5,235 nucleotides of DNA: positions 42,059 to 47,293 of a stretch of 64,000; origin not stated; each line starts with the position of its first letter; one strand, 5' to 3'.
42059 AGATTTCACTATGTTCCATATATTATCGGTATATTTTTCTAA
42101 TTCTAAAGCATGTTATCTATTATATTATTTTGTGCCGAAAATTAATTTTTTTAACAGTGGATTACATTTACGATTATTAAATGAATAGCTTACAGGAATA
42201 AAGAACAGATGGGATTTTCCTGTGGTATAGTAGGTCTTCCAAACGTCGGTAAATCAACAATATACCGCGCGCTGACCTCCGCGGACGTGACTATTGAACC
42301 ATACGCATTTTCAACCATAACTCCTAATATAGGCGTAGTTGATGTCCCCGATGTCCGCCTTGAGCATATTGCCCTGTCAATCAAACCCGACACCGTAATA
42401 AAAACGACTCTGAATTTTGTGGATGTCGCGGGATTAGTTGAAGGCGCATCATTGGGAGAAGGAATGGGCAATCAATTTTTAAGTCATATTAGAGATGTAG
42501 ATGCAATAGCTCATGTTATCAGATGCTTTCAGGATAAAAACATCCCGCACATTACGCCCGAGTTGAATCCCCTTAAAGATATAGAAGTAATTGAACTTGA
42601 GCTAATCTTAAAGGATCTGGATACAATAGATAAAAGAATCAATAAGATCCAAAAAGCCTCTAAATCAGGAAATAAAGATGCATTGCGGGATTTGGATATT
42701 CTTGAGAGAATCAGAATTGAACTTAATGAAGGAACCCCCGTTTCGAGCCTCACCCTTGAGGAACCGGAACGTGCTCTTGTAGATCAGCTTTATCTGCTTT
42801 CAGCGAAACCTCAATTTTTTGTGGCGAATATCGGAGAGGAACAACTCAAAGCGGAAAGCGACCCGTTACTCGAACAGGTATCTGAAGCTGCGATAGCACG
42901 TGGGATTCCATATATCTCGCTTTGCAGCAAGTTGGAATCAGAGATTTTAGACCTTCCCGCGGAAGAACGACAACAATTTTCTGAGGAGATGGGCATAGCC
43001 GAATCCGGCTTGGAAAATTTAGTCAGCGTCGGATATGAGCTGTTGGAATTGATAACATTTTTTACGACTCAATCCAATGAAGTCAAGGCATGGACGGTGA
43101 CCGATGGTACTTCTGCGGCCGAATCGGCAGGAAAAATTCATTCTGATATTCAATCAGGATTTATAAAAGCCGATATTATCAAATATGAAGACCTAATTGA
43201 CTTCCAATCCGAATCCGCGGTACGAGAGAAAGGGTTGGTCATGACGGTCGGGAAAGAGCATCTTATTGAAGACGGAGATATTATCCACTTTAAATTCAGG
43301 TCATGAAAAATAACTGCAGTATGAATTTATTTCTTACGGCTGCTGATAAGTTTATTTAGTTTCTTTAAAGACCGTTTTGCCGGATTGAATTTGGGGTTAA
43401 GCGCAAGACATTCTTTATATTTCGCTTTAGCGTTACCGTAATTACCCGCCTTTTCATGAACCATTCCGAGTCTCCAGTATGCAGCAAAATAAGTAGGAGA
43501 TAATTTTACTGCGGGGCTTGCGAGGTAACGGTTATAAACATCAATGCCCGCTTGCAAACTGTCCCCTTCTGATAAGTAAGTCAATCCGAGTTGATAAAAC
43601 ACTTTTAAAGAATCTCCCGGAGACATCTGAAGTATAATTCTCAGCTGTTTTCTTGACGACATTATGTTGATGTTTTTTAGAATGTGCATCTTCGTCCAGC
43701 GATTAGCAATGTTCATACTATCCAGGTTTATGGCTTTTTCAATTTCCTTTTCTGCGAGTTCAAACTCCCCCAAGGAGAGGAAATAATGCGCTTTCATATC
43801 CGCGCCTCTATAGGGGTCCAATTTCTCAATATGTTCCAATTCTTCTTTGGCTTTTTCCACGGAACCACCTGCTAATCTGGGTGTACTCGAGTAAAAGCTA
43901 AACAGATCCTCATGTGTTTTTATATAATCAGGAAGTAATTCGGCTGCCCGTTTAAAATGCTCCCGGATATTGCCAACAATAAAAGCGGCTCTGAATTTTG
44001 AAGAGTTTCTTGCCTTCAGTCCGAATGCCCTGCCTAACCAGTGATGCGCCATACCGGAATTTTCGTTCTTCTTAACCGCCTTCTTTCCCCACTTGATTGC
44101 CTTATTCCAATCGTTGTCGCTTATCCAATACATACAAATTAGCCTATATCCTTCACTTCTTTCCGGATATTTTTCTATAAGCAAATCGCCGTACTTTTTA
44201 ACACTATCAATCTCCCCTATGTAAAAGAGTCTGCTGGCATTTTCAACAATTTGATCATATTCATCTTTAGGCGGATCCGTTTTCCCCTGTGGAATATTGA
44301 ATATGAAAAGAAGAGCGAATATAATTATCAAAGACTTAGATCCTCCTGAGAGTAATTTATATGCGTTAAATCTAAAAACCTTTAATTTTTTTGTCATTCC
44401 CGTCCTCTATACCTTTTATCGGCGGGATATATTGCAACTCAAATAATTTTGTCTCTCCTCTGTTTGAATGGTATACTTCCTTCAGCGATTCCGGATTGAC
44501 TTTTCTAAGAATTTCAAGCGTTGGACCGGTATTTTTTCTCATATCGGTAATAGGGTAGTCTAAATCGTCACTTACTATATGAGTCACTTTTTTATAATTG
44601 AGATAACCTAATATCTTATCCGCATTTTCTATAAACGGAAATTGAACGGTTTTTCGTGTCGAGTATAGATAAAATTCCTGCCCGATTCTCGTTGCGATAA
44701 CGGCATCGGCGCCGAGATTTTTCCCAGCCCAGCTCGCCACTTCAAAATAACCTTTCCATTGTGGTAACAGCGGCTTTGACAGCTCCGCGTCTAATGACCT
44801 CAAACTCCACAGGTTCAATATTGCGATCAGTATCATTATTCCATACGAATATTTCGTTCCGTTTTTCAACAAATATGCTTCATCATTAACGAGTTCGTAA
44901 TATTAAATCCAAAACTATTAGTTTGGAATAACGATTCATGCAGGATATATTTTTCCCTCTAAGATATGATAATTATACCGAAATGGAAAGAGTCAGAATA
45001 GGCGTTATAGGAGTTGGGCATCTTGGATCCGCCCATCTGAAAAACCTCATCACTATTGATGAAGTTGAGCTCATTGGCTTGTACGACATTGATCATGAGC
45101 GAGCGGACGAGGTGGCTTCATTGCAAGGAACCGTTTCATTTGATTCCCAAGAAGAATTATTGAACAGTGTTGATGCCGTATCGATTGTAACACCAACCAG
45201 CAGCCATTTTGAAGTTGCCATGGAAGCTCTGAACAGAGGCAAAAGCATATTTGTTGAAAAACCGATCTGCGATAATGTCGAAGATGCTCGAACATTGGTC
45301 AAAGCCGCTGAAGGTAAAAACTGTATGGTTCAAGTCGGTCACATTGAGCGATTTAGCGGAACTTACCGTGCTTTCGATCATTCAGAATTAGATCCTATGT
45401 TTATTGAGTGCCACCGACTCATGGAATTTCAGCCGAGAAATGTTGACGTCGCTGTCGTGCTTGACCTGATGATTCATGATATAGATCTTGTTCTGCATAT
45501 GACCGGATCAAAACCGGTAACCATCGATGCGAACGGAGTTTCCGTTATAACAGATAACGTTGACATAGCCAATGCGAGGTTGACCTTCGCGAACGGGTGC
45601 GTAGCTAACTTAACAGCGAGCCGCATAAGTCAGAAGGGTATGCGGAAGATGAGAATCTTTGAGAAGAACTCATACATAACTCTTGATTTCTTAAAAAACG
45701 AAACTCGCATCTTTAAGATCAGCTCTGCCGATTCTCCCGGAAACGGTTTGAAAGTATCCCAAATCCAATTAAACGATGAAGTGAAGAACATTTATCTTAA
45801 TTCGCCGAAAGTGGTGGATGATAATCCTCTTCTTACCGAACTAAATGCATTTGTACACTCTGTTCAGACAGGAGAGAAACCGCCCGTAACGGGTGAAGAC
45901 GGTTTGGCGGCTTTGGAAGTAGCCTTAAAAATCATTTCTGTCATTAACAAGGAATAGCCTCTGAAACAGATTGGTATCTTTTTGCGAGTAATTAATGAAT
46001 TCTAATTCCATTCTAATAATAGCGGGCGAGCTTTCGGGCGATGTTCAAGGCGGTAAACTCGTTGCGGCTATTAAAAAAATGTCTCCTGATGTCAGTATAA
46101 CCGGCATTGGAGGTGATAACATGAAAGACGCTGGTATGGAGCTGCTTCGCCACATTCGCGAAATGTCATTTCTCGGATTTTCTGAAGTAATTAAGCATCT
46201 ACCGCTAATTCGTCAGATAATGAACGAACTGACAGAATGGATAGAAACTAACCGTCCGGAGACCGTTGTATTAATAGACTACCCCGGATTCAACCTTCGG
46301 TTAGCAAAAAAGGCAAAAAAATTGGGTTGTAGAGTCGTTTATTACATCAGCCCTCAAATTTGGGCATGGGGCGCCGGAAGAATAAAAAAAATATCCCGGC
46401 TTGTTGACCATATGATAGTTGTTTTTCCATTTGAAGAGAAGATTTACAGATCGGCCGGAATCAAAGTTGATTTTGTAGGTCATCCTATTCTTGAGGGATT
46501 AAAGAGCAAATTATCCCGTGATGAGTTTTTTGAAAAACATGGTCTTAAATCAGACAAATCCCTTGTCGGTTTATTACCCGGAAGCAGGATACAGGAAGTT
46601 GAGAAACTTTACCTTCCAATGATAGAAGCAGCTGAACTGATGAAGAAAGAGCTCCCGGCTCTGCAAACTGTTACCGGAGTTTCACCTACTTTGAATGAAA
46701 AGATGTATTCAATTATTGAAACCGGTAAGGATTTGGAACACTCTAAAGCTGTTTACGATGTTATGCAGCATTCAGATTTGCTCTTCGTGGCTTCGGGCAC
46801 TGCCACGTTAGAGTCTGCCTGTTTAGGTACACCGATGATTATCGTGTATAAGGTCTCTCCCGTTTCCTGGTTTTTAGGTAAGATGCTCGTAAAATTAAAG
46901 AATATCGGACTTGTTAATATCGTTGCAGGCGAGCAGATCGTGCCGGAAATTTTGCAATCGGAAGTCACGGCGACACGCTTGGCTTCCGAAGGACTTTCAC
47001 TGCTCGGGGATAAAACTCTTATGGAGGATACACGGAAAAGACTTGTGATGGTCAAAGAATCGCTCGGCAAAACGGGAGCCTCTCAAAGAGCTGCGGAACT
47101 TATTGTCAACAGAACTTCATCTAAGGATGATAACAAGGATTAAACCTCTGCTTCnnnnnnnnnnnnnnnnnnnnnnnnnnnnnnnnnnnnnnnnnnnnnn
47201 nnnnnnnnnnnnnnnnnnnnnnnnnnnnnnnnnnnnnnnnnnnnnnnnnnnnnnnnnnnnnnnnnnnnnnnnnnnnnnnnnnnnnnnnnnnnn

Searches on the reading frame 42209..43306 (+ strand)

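Call 58: search_protein_families(library=pfam, proteins=[window:42209-43306:+], max_evalue=0.0001)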
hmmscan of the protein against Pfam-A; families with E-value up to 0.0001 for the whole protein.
window:42209-43306:+ (365 aa): 2 families
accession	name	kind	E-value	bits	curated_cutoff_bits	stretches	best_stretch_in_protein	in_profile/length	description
PF06071.19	YchF-GTPase_C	-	6.3e-32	110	27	1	281-363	1-83/84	Protein of unknown function (DUF933)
PF01926.29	MMR_HSR1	-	2.7e-18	66.6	21.9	1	5-115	2-92/113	50S ribosome-binding GTPase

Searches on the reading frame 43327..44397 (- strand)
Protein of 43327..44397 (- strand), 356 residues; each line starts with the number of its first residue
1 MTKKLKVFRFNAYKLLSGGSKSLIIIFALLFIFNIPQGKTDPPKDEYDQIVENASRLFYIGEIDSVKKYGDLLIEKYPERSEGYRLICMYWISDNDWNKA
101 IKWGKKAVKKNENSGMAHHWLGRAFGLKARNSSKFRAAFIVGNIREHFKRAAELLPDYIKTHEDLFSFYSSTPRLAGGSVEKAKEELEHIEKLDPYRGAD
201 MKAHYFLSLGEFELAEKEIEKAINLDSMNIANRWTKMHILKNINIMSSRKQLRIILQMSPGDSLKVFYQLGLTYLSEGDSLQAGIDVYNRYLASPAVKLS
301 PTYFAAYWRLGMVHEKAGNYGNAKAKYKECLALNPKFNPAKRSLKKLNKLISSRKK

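Call 59: search_protein_families(library=pfam, proteins=[window:43327-44397:-], max_evalue=0.0001)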
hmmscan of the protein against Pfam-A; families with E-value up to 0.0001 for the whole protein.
window:43327-44397:- (356 aa): 8 families
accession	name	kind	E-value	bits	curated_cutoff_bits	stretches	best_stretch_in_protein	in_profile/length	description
PF13181.12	TPR_8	-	1.6e-12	47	25.7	0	306-336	3-33/34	Tetratricopeptide repeat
PF07719.23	TPR_2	-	1.6e-12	46.9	27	1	305-336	2-33/34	Tetratricopeptide repeat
PF13414.12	TPR_11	-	8.8e-11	41.8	26.8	0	296-318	20-42/42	TPR repeat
PF13428.12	TPR_14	-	6.4e-10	39.2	23.5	0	305-337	2-34/44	Tetratricopeptide repeat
PF00515.34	TPR_1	-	9.6e-09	35.1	27.8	0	309-337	6-34/34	Tetratricopeptide repeat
PF13431.12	TPR_17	-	3e-07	30.6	24.4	0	296-324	5-33/34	Tetratricopeptide repeat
PF13432.12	TPR_16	-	9.7e-06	26.4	32.7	0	268-335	1-62/65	Tetratricopeptide repeat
PF13424.12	TPR_12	-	8.1e-05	23.2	30.1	0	305-333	4-32/77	Tetratricopeptide repeat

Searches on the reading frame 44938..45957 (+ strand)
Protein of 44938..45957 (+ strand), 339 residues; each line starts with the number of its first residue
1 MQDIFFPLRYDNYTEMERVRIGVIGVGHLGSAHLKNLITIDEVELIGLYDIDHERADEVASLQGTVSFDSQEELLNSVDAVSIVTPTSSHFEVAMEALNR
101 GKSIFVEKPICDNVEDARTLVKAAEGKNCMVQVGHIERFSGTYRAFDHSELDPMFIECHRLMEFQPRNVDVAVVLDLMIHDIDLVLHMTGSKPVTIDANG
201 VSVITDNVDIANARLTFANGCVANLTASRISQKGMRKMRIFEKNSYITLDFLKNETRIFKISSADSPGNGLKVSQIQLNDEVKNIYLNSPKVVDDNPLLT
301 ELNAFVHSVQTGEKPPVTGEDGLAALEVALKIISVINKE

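Call 59: search_protein_families(library=pfam, proteins=[window:44938-45957:+], max_evalue=0.0001)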
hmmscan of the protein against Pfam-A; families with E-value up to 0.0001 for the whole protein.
window:44938-45957:+ (339 aa): 3 families
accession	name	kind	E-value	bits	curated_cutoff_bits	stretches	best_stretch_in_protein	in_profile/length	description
PF01408.29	GFO_IDH_MocA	-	3.2e-31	109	24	1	19-135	1-120/120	Oxidoreductase family, NAD-binding Rossmann fold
PF22725.1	GFO_IDH_MocA_C3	-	3.4e-11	43.7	27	1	167-240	40-116/124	GFO/IDH/MocA C-terminal domain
PF02894.22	GFO_IDH_MocA_C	-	4.3e-08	33.6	22.9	1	173-329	42-203/218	Oxidoreductase family, C-terminal alpha/beta domain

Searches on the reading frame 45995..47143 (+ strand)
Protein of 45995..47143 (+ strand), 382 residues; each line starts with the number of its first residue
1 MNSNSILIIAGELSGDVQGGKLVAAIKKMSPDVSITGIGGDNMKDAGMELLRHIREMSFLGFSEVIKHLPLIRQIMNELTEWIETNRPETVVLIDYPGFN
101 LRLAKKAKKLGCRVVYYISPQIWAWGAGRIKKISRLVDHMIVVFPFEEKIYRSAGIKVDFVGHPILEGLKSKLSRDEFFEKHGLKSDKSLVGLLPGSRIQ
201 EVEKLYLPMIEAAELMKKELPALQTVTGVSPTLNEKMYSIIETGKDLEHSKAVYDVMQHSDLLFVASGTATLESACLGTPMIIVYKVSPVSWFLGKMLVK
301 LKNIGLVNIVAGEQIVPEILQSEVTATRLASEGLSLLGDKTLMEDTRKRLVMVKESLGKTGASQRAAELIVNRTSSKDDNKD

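Call 59: search_protein_families(library=pfam, proteins=[window:45995-47143:+], max_evalue=0.0001)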
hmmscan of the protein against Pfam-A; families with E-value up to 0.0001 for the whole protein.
window:45995-47143:+ (382 aa): 1 family
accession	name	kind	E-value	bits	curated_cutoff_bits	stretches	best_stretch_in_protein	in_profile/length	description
PF02684.21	LpxB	-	2.4e-99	333.2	22.6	1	6-355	1-357/374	Lipid-A-disaccharide synthetase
